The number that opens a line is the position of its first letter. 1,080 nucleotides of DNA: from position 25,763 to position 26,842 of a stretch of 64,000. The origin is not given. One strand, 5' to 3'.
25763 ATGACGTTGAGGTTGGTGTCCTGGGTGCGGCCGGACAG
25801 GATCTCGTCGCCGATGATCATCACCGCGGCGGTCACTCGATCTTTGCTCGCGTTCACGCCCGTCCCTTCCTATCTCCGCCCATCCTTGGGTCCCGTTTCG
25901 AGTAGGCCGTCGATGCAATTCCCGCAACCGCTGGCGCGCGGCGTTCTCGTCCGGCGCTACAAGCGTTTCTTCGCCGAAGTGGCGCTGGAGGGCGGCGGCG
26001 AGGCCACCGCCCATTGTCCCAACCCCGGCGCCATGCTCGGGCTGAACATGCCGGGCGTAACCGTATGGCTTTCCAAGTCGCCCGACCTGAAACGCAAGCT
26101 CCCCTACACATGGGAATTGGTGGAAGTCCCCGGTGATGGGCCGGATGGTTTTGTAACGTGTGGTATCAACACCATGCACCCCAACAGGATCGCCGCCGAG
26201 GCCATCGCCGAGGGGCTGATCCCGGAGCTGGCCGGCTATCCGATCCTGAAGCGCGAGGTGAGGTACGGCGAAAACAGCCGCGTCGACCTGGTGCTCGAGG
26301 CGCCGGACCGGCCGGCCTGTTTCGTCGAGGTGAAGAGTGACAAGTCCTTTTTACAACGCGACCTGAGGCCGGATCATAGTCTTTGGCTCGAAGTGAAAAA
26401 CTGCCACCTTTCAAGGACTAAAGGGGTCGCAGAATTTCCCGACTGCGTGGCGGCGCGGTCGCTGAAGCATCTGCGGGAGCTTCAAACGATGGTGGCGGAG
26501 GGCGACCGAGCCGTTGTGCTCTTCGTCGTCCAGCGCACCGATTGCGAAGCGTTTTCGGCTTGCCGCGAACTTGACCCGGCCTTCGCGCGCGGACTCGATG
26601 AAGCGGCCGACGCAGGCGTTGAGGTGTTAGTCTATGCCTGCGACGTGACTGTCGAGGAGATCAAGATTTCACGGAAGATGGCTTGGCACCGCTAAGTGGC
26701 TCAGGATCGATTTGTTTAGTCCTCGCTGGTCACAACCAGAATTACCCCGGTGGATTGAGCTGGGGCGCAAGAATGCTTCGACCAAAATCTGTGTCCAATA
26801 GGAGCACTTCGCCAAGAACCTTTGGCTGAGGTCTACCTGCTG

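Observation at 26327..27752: sfsA carries a surrogate 3-prime end; the original 3-prime third is retained 1 kb downstream, with an orphan gene in between (e14/icd-like architecture, no integrase)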

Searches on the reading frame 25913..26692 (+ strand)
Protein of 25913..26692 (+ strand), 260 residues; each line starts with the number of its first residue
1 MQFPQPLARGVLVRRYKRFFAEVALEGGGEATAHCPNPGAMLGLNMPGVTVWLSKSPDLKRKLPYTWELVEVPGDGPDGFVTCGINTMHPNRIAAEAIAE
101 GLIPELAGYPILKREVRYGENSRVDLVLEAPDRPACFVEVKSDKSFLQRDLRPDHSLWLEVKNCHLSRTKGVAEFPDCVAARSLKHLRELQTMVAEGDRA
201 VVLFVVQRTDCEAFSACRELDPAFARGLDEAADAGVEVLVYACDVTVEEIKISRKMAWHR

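Call 7: search_protein_families(library=pfam, proteins=[window:25913-26692:+], max_evalue=0.01)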
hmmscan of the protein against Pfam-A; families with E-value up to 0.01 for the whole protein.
window:25913-26692:+ (260 aa): 3 families
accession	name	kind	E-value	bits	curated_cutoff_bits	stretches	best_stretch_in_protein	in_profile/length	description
PF03749.19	SfsA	-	6.7e-48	162.5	22.8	2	154-248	44-137/138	Sugar fermentation stimulation protein RE domain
PF17746.7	SfsA_N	-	3.2e-22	78.8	25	1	13-74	1-58/63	SfsA N-terminal OB domain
PF02021.23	UPF0102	-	0.002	18.9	23.6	1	105-144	10-43/80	Uncharacterised protein family UPF0102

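Call 9: find_related_loci(query=window:25913-26692:+, collection=genome_contigs, flank=6000)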
Query window:25913-26692:+ (260 aa) in genome_contigs; peptide patterns used: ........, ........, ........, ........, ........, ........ (x = any residue, [..] = any of these).
600 stretches matched a pattern (row limit reached: there are more); 567 encode a relative of the query (tblastn E <= 1e-3); the best 80 are kept; 80 distinct loci.
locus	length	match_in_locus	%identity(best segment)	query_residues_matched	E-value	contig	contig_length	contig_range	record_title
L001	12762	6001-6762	71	1-260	5e-122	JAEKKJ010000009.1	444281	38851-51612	MAG: Caulobacterales bacterium isolate SH_71_19 SH_S37_scaffold_11, whole genome shotgun sequence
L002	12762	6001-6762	71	1-260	6e-119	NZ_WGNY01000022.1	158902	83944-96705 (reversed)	MAG: Phenylobacterium sp. isolate RI_411 c_000000087642, whole genome shotgun sequence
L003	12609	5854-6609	69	1-258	7e-117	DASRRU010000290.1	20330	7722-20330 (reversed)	MAG TPA_asm: Phenylobacterium sp. isolate SMAG_U5030 k141_801585, whole genome shotgun sequence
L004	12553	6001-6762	69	1-260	3e-116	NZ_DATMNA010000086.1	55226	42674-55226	MAG: Phenylobacterium sp. isolate SMAG_U12838 k141_499079, whole genome shotgun sequence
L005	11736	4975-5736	68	1-260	2e-114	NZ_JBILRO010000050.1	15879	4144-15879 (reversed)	MAG: Phenylobacterium sp. isolate ME2018-06-14_3300042564_group8_bin336 Rohwer_bin1865_scaffold_3658_c1, whole genome sh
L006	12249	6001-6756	67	1-260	2e-111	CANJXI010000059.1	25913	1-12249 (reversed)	MAG: Caulobacteraceae bacterium isolate RH-23may17-753 genome assembly, contig: RH-23may17-C13476, whole genome shotgun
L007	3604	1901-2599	66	1-260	3e-111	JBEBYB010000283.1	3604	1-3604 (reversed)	MAG: Phenylobacterium sp. isolate T2.bin.79 NODE_87834_length_3604_cov_18.130741, whole genome shotgun sequence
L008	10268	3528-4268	67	1-253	4e-109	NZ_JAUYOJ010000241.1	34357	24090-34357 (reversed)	MAG: Phenylobacterium sp. isolate C4_maxbin.053 C4_k141_620266, whole genome shotgun sequence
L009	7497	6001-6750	63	1-260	2e-106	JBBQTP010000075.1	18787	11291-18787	MAG: Caulobacterales bacterium isolate Co_metawrap_1848 Cmw_1848_k141_26992684_length_18787_cov_8.0000, whole genome sho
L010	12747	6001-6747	65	1-258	9e-106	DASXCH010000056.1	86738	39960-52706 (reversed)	MAG TPA_asm: Caulobacteraceae bacterium isolate SMAG_U5055 k141_5180064, whole genome shotgun sequence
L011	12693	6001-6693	65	1-258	4e-106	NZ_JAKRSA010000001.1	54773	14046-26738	MAG: Phenylobacterium sp. isolate MS003 bin-003_0, whole genome shotgun sequence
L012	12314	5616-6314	63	1-260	8e-104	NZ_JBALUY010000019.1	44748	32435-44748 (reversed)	MAG: Phenylobacterium sp. isolate 4NakV-16 NODE_19_length_44748_cov_4.019274, whole genome shotgun sequence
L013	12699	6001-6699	62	1-260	3e-103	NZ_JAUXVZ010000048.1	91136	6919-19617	MAG: Phenylobacterium sp. isolate C15_maxbin.053 C15_k141_267015, whole genome shotgun sequence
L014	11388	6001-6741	63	1-258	3e-103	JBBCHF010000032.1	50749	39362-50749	MAG: Caulobacteraceae bacterium isolate S6_bin.2 s5868.ctg005871l, whole genome shotgun sequence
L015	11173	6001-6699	63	1-260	3e-103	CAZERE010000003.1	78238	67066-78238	MAG TPA_asm: uncultured Phenylobacterium sp. isolate SRP092902_co1_596 genome assembly, contig: NODE_244_length_78238_co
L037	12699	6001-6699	61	1-260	1e-96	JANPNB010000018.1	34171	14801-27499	MAG: Alphaproteobacteria bacterium isolate VAR_87_metabat_386 VAR_87_k141_2762625, whole genome shotgun sequence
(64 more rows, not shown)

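Call 62: search_protein_families(library=padloc, proteins=[L037:6721-7512:-], max_evalue=0.001)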
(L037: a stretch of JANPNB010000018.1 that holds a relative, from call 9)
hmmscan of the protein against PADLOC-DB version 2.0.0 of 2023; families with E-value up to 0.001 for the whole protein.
L037:6721-7512:- (264 aa): 3 families
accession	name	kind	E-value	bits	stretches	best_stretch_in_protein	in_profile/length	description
PDLC05062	PDC-S66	-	2.3e-08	31.9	1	5-98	148-240/282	-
PDLC03015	TIR-NLR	-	2.3e-07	27.9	1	7-101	3-95/824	-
PDLC03825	spbK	-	0.00087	16.8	0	5-74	148-221/308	-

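Call 76: predict_structure(alignment_id=A3)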
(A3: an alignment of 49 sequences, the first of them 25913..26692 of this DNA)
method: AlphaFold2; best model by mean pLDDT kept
length: 260 residues; sequences in the alignment: 49
mean_pLDDT: 77.0   pTM: 0.73
mean pLDDT of the five models: 77.0, 72.0, 69.3, 66.2, 63.9
residues with pLDDT >= 90: 52; 70-90: 142; 50-70: 47; < 50: 19
segments of 3 or more residues with pLDDT < 50: 1-5, 135-148
pLDDT, mean of each block of 10 residues (from residue 1): 59 78 90 71 72 80 79 65 60 85 85 66 74 46 42 80 81 79 87 90 88 88 92 94 79 91
secondary structure, 60 per line:
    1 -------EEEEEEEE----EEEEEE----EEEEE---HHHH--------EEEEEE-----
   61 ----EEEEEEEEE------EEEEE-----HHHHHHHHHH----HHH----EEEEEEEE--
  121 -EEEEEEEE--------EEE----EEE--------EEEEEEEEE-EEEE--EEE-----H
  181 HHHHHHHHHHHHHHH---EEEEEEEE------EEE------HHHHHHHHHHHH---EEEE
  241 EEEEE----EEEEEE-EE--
elements in order: E8-15 E20-25 E30-34 H38-41 E50-55 E65-73 E80-84 H90-99 E111-118 E122-129 E138-140 E145-147 E156-164 E166-169 E172-174 H180-195 E199-206 E213-215 H222-233 E237-245 E250-255
